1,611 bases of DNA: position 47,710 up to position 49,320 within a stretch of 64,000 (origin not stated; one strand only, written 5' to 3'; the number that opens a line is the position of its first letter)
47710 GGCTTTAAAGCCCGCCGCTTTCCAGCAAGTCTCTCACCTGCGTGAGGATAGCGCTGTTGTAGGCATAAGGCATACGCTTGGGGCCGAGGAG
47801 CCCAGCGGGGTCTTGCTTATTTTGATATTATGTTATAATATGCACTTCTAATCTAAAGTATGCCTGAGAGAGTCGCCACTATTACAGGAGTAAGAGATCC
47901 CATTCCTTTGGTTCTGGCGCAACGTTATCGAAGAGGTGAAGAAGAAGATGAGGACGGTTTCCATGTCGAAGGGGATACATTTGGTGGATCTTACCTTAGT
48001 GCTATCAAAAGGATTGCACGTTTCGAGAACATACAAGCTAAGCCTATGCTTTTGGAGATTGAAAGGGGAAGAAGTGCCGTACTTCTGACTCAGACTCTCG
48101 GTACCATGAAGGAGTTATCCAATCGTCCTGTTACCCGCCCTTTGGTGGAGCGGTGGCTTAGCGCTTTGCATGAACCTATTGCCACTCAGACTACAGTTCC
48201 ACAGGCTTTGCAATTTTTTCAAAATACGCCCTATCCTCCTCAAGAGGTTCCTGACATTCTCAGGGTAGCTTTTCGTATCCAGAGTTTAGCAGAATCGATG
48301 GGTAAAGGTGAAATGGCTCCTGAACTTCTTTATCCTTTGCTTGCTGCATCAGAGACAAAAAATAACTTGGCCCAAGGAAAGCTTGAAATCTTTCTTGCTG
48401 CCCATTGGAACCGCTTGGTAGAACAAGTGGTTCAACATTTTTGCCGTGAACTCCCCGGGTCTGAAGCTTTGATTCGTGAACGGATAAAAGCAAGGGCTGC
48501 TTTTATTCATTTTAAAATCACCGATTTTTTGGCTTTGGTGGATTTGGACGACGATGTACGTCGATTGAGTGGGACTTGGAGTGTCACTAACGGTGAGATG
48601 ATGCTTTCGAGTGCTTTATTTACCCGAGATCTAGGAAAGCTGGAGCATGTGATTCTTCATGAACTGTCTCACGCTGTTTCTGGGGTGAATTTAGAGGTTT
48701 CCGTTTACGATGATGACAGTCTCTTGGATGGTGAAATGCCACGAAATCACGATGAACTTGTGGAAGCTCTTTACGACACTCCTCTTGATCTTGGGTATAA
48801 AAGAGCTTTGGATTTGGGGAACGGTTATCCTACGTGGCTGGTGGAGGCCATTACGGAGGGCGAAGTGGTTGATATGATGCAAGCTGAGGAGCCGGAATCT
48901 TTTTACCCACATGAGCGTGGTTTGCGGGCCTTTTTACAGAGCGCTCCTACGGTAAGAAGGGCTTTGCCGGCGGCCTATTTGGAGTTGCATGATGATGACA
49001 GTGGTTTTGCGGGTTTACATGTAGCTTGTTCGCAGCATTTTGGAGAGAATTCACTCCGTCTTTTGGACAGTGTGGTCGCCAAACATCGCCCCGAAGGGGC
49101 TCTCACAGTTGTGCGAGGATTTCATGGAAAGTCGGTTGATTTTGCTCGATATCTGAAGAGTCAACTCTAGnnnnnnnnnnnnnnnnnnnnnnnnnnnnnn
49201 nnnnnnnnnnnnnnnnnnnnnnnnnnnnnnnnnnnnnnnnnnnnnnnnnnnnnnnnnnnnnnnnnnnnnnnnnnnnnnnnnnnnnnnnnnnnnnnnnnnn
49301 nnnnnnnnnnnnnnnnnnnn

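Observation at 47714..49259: Recombination scar: diverged copy of the hrcA 3' end flanks an inserted HExxH orphan gene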

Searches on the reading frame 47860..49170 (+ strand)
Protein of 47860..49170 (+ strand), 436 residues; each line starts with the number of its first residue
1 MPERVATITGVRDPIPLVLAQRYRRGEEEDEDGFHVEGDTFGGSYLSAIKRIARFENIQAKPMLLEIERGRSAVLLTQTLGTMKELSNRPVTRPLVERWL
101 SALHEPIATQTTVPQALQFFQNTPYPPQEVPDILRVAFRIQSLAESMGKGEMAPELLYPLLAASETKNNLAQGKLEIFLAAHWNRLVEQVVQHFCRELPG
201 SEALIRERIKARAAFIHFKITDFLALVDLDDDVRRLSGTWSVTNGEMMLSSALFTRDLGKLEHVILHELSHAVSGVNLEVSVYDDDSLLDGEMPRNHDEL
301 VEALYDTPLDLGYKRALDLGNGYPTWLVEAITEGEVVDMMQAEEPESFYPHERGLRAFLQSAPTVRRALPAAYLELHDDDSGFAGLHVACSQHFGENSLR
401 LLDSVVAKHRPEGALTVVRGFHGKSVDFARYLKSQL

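Call 5: search_protein_families(library=pfam, proteins=[window:47860-49170:+], max_evalue=0.1)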
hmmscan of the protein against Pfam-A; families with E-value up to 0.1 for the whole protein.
window:47860-49170:+ (436 aa): 0 families

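Call 8: find_homologous_proteins(query=window:47860-49167:+)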
Query window:47860-49167:+ (436 aa): 2 proteins with E <= 0.001 among 8000 candidates.
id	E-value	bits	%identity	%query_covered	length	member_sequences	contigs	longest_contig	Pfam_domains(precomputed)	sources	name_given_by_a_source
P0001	5.4e-290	979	100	100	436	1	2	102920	-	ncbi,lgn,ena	-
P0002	1.8e-259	879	90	100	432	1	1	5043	-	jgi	jgi:hypothetical protein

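Call 9: search_protein_families(library=phrogs, proteins=[window:47860-49167:+], max_evalue=0.1)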
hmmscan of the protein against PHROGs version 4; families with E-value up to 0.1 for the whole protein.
window:47860-49167:+ (436 aa): 0 families

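Call 10: find_encoding_contigs(protein=P0002, flank=10000)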
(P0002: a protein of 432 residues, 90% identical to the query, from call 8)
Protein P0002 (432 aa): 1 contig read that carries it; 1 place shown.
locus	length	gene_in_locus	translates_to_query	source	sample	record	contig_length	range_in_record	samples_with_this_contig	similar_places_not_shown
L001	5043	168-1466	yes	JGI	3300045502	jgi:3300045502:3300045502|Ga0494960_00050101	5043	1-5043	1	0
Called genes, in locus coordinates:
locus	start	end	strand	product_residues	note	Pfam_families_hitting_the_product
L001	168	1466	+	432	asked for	-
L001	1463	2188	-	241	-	PF08220:HTH_DeoR (faint), PF01628:HrcA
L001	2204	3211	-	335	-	PF00044:Gp_dh_N, PF02800:Gp_dh_C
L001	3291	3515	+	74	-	PF15993:Fuseless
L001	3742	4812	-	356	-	PF04294:VanW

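Call 11: find_encoding_contigs(protein=P0001, flank=10000)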
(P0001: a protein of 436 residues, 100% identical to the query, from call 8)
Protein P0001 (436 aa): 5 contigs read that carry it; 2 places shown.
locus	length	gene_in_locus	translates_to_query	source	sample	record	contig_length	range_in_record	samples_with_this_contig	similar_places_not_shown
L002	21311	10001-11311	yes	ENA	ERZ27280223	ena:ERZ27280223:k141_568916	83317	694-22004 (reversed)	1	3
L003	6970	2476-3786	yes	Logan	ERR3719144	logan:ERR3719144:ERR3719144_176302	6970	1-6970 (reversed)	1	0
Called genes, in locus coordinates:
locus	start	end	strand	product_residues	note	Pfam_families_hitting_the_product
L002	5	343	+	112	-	-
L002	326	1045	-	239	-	PF01479:S4, PF00849:PseudoU_synth_2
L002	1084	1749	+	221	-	PF03167:UDG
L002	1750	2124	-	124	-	-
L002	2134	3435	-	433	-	PF02403:Seryl_tRNA_N, PF00587:tRNA-synt_2b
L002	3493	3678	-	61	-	-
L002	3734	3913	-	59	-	-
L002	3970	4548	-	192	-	-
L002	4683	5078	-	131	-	PF22091:DUF6941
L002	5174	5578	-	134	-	PF22091:DUF6941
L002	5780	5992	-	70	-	-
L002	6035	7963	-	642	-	PF00012:HSP70, PF14450:FtsA (faint), PF06723:MreB_Mbl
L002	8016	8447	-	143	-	-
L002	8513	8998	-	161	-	PF01025:GrpE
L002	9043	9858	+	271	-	-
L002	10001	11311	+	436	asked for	-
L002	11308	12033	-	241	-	PF08220:HTH_DeoR (weak), PF01628:HrcA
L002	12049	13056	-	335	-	PF00044:Gp_dh_N, PF02800:Gp_dh_C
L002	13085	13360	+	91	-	PF15993:Fuseless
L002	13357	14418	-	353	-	PF04294:VanW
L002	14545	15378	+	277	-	-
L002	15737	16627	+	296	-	PF01795:Methyltransf_5, PF08704:GCD14 (weak)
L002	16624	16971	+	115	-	-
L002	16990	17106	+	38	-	-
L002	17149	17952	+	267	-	PF00085:Thioredoxin, PF13098:Thioredoxin_2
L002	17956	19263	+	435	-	PF04473:DUF553 (weak)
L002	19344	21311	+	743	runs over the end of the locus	-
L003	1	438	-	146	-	?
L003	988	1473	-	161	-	PF01025:GrpE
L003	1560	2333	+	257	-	-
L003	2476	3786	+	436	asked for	-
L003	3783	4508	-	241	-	PF08220:HTH_DeoR (weak), PF01628:HrcA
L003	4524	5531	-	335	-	PF00044:Gp_dh_N, PF02800:Gp_dh_C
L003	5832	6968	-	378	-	?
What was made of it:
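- On Integrase-driven element that replaces a gene's 3' end (e14/icd type): None is annotated within 10 kb on either side (call 11).
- No integrase is annotated within 10 kb on either side (call 11).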

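Call 19: search_protein_representatives(protein=window:47860-49167:+)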
Query: 436 residues. Proteins with E-value up to 0.001 (for the whole library): 4; up to 1e-10: 3; up to 1e-30: 2. The best 4 are listed.
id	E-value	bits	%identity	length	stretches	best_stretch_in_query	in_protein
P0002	5.6e-260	878.8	91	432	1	1-436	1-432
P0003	2.6e-36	142.0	45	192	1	248-435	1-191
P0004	8.2e-28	114.0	39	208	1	1-202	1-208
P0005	1.1e-10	57.7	24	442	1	23-408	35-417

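Call 40: find_encoding_contigs(protein=P0003, flank=6000, max_places=4)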
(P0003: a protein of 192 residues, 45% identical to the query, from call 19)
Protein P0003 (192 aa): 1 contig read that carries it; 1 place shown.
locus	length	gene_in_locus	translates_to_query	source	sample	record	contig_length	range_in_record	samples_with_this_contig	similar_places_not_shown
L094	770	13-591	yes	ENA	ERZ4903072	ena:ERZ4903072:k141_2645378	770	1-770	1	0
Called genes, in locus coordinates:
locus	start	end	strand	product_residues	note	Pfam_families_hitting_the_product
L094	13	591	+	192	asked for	-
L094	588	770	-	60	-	?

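Call 43: find_encoding_contigs(protein=P0005, flank=8000, max_places=4)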
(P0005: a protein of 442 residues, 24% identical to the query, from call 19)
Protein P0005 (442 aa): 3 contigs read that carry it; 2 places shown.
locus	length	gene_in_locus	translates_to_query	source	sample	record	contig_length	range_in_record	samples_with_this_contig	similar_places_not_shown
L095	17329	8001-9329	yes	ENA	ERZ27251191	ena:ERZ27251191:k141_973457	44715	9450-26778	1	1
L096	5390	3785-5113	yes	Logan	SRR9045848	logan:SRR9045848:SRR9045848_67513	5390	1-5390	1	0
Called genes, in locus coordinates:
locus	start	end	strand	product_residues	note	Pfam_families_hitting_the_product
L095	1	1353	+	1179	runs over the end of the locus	PF04563:RNA_pol_Rpb2_1, PF04561:RNA_pol_Rpb2_2, PF04565:RNA_pol_Rpb2_3, PF10385:RNA_pol_Rpb2_45, PF00562:RNA_pol_Rpb2_6, PF04560:RNA_pol_Rpb2_7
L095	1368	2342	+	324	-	PF01699:Na_Ca_ex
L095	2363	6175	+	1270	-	PF04997:RNA_pol_Rpb1_1, PF00623:RNA_pol_Rpb1_2, PF04983:RNA_pol_Rpb1_3, PF05000:RNA_pol_Rpb1_4, PF04998:RNA_pol_Rpb1_5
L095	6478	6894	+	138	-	PF00164:Ribosom_S12_S23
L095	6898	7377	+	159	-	PF00177:Ribosomal_S7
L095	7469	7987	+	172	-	-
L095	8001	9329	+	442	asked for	-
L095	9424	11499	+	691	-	PF00009:GTP_EFTU, PF03144:GTP_EFTU_D2, PF22042:EF-G_D2, PF14492:EFG_III, PF16658:RF3_C (weak), PF03764:EFG_IV, PF00679:EFG_C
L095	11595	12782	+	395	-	PF00009:GTP_EFTU, PF03144:GTP_EFTU_D2, PF03143:GTP_EFTU_D3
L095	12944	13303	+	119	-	-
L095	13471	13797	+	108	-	PF00338:Ribosomal_S10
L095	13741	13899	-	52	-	-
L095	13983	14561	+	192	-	PF00297:Ribosomal_L3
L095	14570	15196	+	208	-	PF00573:Ribosomal_L4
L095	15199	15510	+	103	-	PF00276:Ribosomal_L23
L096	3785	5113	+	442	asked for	-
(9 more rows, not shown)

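Call 54: search_solved_structures(query=A3, max_evalue=10)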
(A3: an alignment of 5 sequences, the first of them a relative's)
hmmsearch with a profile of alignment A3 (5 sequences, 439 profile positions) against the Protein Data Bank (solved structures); distinct sequences matched with E-value up to 10: 0.
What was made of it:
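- On Zincin metallopeptidase (for the orphan protein): There is no PDB sequence match (call 54).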

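Call 60: predict_structure(alignment_id=A3)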
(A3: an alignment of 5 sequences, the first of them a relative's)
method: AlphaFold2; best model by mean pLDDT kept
length: 436 residues; sequences in the alignment: 5
mean_pLDDT: 38.9   pTM: 0.33
mean pLDDT of the five models: 38.9, 38.6, 37.9, 37.6, 34.8
residues with pLDDT >= 90: 0; 70-90: 3; 50-70: 77; < 50: 356
segments of 3 or more residues with pLDDT < 50: 1-47, 49-51, 89-127, 129-138, 154-174, 197-200, 215-264, 266-268, 270-436
pLDDT, mean of each block of 10 residues (from residue 1): 24 31 26 25 46 52 54 54 52 44 31 33 42 46 57 48 45 51 65 53 55 48 32 26 32 34 48 33 24 32 30 23 28 27 28 32 34 37 41 45 44 31 34 38
secondary structure, 60 per line:
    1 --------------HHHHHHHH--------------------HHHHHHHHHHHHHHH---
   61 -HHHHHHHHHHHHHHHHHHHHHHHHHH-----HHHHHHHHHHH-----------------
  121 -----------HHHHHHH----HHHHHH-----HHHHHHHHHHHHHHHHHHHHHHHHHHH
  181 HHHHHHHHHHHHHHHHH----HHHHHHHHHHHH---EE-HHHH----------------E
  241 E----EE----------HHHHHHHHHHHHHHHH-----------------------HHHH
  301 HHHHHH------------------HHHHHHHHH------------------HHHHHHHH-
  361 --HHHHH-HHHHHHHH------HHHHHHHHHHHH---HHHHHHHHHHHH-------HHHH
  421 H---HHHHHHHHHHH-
elements in order: H15-22 H43-57 H62-87 H93-103 H132-138 H143-148 H154-197 H202-213 H220-223 H258-273 H297-306 H325-333 H352-359 H363-367 H369-376 H383-394 H398-409 H417-421 H425-435
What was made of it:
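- On Zincin metallopeptidase (for the orphan protein): The AlphaFold model is unusable, with pLDDT 39 (call 60).
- Tried and rejected: Structure prediction of the orphan. pLDDT was 39, so no fold search was run (call 60).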

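Call 61: search_protein_families(library=pfam, alignment_id=A3, max_evalue=1)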
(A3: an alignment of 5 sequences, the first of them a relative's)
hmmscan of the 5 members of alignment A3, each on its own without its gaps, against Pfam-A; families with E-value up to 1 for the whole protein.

A. member 1, P0001 (436 aa): 0 families

B. families by the number of members that match (of 5 scanned): 3 families
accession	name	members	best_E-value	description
PF10263.15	SprT-like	2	0.017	SprT-like family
PF20573.4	DUF6782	1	0.13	Putative metallopeptidase family (DUF6782)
PF16289.11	PIN_12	1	0.15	PIN domain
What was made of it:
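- On Integrase-driven element that replaces a gene's 3' end (e14/icd type): The only ORF has no Pfam or PHROG recombinase hit (calls 5, 9, 61).
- On Zincin metallopeptidase (for the orphan protein): Only sub-threshold SprT-like and DUF6782 hits were found (call 61).
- The insert holds one ORF with no recombinase domain in Pfam or PHROGs (calls 5, 9, 61).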

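Call 62: search_dna_similar(query=window:47860-49167:+, collection=phages, mode=protein, max_evalue=0.01)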
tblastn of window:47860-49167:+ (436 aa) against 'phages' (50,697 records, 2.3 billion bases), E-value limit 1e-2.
No match.
